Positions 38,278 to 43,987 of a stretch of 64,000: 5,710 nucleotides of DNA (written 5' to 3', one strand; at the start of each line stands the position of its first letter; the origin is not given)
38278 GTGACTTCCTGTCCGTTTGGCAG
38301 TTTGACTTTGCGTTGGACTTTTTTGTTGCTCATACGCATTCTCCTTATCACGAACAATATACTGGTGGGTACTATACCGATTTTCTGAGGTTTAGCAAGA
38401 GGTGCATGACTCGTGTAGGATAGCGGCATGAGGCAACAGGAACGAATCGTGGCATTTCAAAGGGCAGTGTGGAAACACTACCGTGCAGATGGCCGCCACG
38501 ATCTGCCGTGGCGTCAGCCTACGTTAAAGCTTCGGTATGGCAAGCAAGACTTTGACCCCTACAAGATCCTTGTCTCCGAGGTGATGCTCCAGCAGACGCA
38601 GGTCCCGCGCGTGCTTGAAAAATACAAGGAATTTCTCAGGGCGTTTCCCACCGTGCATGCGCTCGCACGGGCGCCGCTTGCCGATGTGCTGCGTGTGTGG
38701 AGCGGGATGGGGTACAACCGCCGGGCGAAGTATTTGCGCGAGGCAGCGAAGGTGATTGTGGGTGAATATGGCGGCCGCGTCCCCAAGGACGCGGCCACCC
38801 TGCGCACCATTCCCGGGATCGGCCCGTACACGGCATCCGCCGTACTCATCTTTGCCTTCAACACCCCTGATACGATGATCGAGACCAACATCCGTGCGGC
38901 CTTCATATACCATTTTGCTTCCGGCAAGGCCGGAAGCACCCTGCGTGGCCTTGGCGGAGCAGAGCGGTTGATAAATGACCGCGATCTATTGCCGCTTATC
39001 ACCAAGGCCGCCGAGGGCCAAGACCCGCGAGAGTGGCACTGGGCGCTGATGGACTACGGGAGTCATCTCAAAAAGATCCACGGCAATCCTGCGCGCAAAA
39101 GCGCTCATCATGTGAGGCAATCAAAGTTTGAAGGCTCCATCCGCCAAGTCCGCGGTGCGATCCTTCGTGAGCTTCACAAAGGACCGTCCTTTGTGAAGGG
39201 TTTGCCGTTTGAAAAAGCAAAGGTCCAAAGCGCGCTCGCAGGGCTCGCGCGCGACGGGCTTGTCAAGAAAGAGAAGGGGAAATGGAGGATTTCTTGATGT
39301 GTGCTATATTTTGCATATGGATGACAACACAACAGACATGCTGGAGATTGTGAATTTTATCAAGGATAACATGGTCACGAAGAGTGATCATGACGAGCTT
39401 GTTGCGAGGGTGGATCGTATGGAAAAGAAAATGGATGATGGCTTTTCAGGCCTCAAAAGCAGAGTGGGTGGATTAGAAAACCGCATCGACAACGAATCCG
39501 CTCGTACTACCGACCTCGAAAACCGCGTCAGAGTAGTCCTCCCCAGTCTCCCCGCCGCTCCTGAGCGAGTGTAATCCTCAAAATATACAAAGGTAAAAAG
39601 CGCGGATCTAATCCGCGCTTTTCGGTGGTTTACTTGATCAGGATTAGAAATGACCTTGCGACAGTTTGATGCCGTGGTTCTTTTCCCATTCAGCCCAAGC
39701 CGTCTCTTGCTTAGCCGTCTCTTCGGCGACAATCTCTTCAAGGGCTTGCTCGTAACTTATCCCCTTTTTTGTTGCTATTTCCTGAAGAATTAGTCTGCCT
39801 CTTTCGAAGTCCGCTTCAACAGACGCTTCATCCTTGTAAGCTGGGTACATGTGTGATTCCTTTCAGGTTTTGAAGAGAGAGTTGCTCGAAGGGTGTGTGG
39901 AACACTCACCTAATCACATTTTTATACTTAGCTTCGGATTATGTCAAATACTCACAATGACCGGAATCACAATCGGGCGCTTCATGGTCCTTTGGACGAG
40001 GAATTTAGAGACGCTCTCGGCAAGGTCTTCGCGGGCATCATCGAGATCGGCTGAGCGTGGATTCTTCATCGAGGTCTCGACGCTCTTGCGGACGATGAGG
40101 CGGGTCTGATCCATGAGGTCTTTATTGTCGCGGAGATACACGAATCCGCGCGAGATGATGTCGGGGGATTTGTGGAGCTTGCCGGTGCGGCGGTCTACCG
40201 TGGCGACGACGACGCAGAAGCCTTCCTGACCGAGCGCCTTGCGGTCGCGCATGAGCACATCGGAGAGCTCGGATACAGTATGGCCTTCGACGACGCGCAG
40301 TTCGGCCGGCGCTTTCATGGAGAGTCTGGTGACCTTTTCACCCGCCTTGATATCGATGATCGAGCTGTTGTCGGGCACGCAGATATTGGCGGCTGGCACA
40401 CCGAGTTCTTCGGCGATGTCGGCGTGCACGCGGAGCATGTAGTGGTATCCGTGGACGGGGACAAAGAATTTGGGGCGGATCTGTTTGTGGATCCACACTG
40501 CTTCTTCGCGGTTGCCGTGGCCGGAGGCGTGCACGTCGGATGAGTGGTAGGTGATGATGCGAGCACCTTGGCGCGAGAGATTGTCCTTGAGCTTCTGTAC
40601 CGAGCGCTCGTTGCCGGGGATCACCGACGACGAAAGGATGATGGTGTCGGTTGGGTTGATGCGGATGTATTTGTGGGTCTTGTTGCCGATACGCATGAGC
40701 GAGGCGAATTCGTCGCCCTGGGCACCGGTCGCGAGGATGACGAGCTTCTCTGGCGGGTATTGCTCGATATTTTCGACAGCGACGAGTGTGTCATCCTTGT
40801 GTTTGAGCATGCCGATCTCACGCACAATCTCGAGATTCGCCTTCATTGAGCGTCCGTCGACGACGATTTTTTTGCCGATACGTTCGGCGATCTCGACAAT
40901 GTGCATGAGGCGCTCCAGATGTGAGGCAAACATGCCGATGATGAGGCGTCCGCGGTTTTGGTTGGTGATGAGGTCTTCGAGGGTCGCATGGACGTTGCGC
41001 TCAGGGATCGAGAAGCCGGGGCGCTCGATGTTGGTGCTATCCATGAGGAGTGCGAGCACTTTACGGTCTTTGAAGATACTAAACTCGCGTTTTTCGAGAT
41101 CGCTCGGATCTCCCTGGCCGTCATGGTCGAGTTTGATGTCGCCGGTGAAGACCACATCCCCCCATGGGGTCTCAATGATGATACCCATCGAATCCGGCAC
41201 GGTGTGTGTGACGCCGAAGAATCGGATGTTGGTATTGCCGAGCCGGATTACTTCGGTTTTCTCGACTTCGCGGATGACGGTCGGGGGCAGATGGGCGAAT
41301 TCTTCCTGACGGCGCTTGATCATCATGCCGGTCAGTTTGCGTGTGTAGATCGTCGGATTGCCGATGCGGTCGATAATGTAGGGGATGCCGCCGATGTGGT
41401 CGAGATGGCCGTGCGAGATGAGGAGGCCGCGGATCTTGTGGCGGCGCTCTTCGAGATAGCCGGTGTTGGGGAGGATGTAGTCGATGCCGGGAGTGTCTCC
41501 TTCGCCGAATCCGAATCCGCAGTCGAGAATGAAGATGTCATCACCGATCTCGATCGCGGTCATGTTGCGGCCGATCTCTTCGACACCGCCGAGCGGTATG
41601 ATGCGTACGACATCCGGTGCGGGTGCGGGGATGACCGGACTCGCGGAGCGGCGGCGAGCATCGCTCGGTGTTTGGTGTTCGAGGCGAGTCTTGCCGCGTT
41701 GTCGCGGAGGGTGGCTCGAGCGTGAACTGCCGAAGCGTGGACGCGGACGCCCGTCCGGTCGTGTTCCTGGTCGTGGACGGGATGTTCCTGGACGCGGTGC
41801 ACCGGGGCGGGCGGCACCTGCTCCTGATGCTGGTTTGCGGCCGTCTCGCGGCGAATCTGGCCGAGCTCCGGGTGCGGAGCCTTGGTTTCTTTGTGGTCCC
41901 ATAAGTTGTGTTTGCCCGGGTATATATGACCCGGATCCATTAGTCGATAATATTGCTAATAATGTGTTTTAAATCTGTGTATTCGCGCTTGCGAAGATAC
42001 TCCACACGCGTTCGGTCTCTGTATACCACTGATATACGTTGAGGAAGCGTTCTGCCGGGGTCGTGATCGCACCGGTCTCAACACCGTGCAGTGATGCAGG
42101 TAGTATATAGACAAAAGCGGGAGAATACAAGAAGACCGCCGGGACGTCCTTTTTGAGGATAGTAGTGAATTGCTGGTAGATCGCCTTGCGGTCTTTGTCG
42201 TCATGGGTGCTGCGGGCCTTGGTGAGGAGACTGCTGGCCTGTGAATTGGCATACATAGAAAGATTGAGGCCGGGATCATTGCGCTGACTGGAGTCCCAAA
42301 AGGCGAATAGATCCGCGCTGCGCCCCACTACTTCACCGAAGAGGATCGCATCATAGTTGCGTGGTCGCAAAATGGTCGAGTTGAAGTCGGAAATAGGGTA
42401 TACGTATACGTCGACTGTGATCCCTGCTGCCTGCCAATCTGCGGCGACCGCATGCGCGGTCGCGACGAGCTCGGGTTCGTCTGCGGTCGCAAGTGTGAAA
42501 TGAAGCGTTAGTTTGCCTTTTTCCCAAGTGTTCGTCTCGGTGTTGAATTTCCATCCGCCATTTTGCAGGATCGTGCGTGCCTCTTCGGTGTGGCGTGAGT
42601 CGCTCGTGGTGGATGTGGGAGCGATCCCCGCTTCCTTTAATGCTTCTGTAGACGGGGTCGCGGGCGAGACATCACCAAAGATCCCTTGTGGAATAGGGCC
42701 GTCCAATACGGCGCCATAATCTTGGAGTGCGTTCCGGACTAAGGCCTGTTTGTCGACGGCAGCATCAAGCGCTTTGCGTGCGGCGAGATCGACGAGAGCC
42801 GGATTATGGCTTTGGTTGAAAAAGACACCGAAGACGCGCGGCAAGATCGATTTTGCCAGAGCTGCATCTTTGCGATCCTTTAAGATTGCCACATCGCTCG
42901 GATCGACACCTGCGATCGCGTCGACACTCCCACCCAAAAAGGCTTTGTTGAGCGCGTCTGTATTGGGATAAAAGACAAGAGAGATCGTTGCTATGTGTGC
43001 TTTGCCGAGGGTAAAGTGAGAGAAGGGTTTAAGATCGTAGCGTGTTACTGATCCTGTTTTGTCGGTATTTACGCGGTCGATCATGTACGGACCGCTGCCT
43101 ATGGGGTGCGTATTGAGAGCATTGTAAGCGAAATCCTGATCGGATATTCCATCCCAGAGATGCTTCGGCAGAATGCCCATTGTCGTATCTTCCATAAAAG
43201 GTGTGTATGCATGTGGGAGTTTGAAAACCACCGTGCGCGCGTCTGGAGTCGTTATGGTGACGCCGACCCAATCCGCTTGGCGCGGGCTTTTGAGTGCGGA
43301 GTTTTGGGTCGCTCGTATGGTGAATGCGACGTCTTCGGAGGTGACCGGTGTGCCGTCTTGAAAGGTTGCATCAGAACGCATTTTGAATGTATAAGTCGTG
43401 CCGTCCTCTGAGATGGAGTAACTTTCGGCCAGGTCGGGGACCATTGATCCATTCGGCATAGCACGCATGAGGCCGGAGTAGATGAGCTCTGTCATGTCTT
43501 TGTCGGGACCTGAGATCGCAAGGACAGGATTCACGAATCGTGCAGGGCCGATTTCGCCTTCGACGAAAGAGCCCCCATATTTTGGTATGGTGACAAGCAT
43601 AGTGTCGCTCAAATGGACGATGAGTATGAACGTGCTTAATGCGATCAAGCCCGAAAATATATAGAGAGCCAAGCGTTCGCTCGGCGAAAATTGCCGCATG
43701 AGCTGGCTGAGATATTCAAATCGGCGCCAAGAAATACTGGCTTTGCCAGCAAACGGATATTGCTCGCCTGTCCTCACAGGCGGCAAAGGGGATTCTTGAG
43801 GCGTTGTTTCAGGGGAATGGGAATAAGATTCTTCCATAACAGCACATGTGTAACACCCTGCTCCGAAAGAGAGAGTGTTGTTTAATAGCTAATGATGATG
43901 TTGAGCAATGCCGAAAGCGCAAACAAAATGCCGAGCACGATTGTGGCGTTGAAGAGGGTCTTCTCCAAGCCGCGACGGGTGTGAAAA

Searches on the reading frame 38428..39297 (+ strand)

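Call 28: search_protein_families(library=pfam, proteins=[window:38428-39297:+], max_evalue=0.001)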
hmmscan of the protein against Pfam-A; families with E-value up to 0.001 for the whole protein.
window:38428-39297:+ (289 aa): 2 families
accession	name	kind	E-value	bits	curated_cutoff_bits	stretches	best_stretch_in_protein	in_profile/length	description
PF00730.31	HhH-GPD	-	4.6e-15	56.3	26.2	1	49-143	1-67/108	HhH-GPD superfamily base excision DNA repair protein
PF00633.29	HHH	-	7.7e-06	25.9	24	1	114-140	2-28/30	Helix-hairpin-helix motif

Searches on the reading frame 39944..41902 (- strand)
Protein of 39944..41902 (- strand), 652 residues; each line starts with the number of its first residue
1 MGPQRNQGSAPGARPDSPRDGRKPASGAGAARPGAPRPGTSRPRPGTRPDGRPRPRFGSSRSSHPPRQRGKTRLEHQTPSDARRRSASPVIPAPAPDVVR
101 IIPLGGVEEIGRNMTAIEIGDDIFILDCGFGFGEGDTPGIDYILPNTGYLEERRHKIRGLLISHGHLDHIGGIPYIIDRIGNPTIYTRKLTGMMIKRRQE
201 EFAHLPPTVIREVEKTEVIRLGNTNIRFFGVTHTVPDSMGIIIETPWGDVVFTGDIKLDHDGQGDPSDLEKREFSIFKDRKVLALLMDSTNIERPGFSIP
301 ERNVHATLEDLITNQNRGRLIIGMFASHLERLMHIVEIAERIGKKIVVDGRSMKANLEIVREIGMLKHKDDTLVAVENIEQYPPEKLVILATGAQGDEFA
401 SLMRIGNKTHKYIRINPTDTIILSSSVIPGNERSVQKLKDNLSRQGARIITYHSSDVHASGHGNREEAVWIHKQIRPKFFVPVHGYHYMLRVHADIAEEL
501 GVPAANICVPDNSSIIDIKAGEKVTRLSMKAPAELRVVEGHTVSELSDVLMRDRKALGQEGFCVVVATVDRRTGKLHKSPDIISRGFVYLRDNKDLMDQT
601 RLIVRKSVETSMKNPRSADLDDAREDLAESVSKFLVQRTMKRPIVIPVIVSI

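Call 28: search_protein_families(library=pfam, proteins=[window:39944-41902:-], max_evalue=0.001)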
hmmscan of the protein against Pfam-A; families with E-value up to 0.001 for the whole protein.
window:39944-41902:- (652 aa): 5 families
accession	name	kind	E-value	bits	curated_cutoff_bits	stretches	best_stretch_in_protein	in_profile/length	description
PF22505.1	RNase_J_b_CASP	-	1.8e-41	141.3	27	1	318-442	2-126/126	Ribonuclease J, beta-CASP domain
PF17770.6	RNase_J_C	-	6.1e-24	85.4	23.8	1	551-652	2-102/102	Ribonuclease J C-terminal domain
PF00753.33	Lactamase_B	-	3.5e-14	53.6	22.7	1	112-258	6-152/196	Metallo-beta-lactamase superfamily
PF12706.13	Lactamase_B_2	-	5.1e-12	46.3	27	1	148-258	23-145/200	Beta-lactamase superfamily domain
PF07521.17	RMMBL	-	1.7e-05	25.1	21.6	1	457-504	11-60/63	Zn-dependent metallo-hydrolase RNA specificity domain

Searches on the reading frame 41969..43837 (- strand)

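Call 28: search_protein_families(library=pfam, proteins=[window:41969-43837:-], max_evalue=0.001)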
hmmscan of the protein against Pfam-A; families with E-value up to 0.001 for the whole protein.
window:41969-43837:- (622 aa): 1 family
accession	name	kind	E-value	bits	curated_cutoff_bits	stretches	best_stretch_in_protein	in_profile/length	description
PF00496.27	SBP_bac_5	-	9e-64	216.3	32.4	1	132-504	2-348/368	Bacterial extracellular solute-binding proteins, family 5 Middle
